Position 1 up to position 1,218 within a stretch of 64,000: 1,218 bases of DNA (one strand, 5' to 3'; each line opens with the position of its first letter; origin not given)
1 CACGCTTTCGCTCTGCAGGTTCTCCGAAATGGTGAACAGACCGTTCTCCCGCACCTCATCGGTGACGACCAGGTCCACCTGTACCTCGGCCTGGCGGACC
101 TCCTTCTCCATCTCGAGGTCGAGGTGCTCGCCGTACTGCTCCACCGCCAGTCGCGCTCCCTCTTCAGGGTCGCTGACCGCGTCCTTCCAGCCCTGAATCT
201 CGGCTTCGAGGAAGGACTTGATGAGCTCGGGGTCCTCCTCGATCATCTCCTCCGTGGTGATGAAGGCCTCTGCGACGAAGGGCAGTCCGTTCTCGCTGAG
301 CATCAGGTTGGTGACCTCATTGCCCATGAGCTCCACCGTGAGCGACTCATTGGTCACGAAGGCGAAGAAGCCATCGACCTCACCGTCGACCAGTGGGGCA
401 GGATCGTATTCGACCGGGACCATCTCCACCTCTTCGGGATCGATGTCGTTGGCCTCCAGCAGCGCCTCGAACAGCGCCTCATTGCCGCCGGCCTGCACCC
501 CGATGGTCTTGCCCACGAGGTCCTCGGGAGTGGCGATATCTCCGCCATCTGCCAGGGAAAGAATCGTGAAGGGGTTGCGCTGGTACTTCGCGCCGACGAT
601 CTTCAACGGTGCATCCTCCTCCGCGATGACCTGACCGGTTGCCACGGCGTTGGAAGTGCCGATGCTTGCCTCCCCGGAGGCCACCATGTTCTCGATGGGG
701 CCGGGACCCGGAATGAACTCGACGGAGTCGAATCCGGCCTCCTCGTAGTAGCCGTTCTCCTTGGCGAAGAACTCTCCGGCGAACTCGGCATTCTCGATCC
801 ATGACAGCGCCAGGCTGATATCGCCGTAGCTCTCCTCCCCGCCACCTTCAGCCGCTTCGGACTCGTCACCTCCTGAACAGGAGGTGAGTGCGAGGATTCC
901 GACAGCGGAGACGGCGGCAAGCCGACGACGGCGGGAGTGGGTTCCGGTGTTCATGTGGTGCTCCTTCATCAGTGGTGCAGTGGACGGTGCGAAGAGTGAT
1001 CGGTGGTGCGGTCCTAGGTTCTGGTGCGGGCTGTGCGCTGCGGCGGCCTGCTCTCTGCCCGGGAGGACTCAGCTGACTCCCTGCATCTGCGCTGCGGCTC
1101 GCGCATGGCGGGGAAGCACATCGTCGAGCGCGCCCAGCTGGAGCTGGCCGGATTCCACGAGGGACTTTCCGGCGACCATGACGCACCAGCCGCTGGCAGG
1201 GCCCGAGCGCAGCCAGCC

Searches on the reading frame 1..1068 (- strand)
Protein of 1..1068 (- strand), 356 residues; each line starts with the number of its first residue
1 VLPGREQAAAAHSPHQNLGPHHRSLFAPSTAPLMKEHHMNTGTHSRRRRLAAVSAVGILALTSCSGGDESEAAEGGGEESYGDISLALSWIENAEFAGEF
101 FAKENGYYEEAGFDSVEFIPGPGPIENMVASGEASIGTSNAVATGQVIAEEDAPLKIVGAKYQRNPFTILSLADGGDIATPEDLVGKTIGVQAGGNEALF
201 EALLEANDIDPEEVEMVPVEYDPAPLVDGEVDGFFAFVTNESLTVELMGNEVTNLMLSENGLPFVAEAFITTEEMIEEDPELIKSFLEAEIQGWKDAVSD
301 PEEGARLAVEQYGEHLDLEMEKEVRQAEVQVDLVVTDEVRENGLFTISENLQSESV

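Call 10: search_protein_families(library=pfam, proteins=[window:1-1068:-])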
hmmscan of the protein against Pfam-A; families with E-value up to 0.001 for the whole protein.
window:1-1068:- (356 aa): 2 families
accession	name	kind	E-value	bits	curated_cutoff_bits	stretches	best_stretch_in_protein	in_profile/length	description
PF09084.16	NMT1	-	3.6e-42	145.1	20.5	1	93-303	1-215/216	NMT1/THI5 like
PF16868.10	NMT1_3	-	0.00032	20.9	27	1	142-237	66-167/289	NMT1-like family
